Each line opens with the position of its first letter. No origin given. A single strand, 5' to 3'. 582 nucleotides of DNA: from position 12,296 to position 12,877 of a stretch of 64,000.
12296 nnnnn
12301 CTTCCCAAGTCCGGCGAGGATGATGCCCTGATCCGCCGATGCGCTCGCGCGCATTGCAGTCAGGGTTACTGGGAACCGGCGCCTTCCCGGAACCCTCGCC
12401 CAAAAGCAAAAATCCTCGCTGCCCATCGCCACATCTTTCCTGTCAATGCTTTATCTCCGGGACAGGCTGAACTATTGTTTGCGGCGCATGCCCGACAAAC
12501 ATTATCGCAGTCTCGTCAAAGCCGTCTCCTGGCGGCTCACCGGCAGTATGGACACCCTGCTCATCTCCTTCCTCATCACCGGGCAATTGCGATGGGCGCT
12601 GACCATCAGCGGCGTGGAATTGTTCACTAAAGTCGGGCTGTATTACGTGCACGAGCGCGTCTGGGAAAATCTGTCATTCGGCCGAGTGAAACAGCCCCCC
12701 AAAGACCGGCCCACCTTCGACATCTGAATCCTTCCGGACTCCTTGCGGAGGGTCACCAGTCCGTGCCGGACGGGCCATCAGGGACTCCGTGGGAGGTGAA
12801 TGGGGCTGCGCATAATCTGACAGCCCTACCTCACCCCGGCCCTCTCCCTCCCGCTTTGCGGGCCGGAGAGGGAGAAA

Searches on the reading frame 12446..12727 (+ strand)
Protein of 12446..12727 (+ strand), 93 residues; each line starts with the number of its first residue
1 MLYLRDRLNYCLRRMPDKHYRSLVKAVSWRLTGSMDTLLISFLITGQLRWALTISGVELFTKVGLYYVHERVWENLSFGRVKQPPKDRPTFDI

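Call 44: find_encoding_contigs(protein=window:12446-12724:+, flank=1500, max_places=10)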
Protein window:12446-12724:+ (93 aa): 6 contigs read that carry it; 5 places shown.
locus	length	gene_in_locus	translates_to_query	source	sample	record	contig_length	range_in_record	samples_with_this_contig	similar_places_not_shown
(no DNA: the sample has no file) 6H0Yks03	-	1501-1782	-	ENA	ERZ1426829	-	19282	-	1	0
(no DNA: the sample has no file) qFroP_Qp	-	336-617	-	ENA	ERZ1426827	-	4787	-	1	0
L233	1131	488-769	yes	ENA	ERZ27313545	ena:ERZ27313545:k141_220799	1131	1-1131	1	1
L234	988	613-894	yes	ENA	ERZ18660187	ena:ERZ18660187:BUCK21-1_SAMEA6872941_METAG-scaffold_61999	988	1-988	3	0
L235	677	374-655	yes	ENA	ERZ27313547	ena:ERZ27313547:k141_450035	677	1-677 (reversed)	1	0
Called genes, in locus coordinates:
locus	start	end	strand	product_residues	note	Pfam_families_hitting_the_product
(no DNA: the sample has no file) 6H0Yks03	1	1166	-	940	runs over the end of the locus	PF17132:Glyco_hydro_106, PF22666:Glyco_hydro_2_N2 (weak)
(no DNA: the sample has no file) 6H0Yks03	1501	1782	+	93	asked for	PF09834:DUF2061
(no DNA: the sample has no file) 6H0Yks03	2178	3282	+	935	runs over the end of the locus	PF01565:FAD_binding_4, PF02913:FAD-oxidase_C, PF12838:Fer4_7 (weak), PF13237:Fer4_10 (weak), PF13183:Fer4_8, PF13534:Fer4_17 (weak), PF02754:CCG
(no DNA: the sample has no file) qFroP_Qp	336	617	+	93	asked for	PF09834:DUF2061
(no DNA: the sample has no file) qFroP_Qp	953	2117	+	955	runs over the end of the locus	PF01565:FAD_binding_4, PF02913:FAD-oxidase_C, PF12838:Fer4_7 (weak), PF13183:Fer4_8, PF13237:Fer4_10 (weak), PF13534:Fer4_17 (weak), PF02754:CCG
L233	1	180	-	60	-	?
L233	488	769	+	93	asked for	PF09834:DUF2061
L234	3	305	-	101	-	?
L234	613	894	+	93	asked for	PF09834:DUF2061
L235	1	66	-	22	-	?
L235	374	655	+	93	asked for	PF09834:DUF2061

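Call 62: search_protein_families(library=ncbifam, proteins=[window:12446-12727:+], max_evalue=0.01)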
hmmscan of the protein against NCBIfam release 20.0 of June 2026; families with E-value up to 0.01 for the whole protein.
window:12446-12727:+ (93 aa): 0 families
